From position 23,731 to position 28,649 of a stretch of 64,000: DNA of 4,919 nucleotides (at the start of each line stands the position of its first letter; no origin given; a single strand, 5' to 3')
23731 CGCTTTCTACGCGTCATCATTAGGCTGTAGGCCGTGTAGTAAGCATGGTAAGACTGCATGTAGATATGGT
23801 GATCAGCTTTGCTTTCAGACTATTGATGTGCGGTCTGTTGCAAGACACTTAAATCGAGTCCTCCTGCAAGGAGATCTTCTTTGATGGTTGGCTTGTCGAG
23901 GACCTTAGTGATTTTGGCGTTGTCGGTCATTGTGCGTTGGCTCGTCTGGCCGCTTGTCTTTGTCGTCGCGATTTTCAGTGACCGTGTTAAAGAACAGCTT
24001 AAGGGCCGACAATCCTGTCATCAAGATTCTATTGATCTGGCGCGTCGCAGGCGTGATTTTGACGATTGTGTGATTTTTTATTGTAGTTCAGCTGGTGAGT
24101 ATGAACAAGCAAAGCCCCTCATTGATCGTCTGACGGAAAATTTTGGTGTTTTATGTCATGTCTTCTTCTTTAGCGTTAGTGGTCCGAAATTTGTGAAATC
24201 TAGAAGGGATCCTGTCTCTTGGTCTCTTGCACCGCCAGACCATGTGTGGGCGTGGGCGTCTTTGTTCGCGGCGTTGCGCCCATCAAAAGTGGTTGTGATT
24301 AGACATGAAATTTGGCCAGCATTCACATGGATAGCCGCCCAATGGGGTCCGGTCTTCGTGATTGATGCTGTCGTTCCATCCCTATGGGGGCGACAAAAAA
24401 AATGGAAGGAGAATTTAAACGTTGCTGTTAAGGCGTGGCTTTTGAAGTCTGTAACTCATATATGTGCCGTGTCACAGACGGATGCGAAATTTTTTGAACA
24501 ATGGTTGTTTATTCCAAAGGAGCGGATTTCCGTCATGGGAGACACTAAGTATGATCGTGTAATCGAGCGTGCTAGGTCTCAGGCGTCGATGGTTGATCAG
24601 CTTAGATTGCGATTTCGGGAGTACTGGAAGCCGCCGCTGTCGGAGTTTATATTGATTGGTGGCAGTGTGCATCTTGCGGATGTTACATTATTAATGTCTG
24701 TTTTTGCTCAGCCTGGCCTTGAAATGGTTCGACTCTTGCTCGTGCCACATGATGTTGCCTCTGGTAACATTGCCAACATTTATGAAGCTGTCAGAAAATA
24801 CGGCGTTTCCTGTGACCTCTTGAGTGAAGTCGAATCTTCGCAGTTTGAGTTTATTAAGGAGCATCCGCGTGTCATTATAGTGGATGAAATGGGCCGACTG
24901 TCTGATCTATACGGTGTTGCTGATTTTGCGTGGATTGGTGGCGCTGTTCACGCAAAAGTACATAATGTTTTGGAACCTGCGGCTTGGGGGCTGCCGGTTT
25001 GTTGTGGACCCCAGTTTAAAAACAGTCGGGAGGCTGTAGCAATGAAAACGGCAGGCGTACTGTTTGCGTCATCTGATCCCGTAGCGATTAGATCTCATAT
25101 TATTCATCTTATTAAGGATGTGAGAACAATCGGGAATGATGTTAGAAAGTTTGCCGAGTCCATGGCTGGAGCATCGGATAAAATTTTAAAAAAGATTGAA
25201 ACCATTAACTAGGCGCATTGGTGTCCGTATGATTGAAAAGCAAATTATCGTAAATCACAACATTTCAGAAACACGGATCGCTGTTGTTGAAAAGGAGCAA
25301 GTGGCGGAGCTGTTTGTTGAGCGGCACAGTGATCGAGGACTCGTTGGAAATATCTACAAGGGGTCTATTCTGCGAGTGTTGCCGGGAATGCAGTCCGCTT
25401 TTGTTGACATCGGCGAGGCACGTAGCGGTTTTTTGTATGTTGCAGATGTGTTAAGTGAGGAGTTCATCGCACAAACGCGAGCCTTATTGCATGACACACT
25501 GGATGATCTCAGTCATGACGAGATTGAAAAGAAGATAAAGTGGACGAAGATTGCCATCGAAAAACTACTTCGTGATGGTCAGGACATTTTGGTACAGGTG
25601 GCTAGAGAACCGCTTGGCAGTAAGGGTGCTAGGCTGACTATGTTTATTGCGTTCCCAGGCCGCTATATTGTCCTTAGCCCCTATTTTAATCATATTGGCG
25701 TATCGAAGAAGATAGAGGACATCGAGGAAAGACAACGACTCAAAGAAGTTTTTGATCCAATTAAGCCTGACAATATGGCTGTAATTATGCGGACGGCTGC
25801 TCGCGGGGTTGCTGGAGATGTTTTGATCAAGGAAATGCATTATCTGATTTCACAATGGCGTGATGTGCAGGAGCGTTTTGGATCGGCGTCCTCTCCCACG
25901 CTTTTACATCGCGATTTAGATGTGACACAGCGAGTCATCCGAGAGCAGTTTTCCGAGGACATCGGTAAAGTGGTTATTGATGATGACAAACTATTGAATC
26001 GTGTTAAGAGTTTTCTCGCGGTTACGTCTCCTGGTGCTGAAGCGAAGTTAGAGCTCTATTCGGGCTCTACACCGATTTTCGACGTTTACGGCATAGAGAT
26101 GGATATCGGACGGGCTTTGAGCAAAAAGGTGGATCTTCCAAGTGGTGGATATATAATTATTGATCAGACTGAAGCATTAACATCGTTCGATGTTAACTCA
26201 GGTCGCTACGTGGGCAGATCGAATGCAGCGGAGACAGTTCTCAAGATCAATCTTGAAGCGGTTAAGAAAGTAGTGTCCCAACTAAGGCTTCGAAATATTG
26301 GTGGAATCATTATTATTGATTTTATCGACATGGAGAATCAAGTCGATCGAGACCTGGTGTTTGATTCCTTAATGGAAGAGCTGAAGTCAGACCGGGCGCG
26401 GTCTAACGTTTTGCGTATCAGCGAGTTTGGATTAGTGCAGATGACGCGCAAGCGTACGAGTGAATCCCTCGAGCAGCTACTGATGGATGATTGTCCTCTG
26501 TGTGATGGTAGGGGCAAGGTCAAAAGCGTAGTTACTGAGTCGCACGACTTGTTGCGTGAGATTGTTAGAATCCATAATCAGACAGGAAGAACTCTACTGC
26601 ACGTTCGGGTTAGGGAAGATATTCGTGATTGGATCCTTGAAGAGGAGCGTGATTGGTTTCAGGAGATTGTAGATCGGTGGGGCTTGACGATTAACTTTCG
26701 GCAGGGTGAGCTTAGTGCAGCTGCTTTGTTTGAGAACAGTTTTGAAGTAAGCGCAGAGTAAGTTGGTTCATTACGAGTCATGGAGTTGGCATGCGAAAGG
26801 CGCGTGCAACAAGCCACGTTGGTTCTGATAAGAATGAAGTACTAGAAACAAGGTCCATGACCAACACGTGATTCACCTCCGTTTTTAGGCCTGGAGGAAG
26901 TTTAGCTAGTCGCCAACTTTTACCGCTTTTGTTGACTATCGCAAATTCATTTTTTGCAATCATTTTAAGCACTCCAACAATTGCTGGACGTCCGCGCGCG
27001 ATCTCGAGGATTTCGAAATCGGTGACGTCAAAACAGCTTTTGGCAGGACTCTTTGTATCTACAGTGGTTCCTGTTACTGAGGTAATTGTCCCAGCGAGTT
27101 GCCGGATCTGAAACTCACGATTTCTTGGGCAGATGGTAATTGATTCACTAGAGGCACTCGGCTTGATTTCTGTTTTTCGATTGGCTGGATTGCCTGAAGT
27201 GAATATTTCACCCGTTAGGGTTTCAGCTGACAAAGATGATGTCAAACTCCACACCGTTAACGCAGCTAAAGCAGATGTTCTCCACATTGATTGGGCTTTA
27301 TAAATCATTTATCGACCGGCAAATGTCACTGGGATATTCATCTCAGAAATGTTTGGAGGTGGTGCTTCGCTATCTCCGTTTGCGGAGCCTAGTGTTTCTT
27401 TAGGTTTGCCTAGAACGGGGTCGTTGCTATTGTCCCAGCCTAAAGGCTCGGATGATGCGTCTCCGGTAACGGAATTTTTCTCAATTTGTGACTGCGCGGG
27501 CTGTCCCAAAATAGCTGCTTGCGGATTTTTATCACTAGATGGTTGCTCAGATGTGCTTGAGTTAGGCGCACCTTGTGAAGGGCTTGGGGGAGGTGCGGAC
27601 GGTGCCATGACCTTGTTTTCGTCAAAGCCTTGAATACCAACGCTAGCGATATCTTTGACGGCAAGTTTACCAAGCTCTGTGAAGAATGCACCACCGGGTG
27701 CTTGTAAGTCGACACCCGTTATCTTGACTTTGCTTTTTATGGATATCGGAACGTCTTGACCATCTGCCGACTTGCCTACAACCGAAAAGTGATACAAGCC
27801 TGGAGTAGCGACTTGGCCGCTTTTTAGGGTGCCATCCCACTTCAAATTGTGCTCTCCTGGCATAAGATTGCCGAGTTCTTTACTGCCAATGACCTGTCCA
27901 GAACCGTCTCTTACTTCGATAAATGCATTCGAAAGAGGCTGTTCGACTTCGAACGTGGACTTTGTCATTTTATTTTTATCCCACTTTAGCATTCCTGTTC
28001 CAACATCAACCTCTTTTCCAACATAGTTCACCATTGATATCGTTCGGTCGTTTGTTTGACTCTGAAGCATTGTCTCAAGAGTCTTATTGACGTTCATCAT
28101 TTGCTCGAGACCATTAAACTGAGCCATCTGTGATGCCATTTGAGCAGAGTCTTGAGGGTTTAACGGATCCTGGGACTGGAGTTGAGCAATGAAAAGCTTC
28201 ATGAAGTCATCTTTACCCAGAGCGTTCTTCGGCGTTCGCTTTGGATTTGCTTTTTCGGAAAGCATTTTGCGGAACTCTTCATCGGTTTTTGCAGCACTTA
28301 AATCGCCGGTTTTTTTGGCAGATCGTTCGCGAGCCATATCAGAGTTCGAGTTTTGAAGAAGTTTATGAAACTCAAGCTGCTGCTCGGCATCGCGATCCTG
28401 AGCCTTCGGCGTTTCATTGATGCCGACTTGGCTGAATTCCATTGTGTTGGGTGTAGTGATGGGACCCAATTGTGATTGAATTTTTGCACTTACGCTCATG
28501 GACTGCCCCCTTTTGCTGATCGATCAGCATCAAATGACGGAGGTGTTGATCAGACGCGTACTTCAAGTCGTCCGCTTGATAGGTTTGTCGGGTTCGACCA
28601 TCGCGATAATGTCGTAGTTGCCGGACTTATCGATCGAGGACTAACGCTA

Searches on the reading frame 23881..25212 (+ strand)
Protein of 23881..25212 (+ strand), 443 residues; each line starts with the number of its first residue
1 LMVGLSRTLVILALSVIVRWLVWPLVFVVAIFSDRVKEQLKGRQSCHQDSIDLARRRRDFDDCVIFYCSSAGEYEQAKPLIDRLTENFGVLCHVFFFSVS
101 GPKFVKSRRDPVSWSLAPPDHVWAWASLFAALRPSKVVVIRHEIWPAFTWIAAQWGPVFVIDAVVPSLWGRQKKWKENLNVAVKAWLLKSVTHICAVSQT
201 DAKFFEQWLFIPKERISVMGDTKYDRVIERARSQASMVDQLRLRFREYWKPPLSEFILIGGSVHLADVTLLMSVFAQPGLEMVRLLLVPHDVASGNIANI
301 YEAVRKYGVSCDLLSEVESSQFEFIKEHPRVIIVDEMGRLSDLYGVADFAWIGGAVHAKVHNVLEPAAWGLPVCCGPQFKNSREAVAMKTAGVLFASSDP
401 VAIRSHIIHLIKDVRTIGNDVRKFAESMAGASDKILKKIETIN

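Call 59: search_protein_families(library=pfam, proteins=[window:23881-25212:+], max_evalue=0.001)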
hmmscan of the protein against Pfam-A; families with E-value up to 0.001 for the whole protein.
window:23881-25212:+ (443 aa): 3 families
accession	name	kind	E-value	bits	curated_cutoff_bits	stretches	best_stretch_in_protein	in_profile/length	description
PF04413.22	Glycos_transf_N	-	2.6e-22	79.7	23.9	1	58-226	16-179/179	3-Deoxy-D-manno-octulosonic-acid transferase (kdotransferase)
PF13579.12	Glyco_trans_4_4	-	1.2e-06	29.4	29.7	1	111-219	49-155/158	Glycosyl transferase 4-like domain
PF13439.12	Glyco_transf_4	-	1.4e-05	25.6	28.5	1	123-218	79-161/170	Glycosyltransferase Family 4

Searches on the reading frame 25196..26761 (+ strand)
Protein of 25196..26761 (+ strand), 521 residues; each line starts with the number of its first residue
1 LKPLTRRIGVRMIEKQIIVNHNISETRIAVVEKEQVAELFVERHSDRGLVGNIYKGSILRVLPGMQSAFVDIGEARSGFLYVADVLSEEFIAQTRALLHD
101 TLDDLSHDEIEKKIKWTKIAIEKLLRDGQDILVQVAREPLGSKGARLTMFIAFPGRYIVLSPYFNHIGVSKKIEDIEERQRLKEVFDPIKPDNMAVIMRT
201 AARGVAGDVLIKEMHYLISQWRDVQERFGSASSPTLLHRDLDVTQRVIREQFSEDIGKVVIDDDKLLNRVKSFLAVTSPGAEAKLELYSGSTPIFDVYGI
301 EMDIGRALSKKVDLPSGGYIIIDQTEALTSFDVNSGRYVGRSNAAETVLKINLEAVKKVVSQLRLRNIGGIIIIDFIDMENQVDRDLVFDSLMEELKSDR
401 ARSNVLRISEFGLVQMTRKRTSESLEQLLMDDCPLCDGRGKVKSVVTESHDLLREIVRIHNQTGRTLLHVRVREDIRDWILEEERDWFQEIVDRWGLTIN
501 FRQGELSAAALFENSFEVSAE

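Call 11: search_protein_families(library=pfam, proteins=[window:25196-26761:+], max_evalue=0.001)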
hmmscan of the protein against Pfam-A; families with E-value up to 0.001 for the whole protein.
window:25196-26761:+ (521 aa): 2 families
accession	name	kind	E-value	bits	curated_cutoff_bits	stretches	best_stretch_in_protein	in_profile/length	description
PF10150.14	RNase_E_G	-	3.5e-99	332.1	25.5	1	153-421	2-270/270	Ribonuclease E/G family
PF20833.2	RNase_E_G_Thio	-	2.2e-08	34.6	26.8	1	433-503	2-72/86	RNase E/G, Thioredoxin-like domain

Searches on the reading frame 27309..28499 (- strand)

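Call 59: search_protein_families(library=pfam, proteins=[window:27309-28499:-], max_evalue=0.001)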
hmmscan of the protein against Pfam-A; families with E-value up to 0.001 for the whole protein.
window:27309-28499:- (396 aa): 2 families
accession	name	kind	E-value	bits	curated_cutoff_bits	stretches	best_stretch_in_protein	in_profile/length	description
PF03963.19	FlgD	-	7.2e-21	74.6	27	1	82-142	14-74/75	Flagellar hook capping protein - N-terminal region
PF13860.13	FlgD_ig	-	3.1e-14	53.2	27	1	177-245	8-78/79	FlgD Ig-like domain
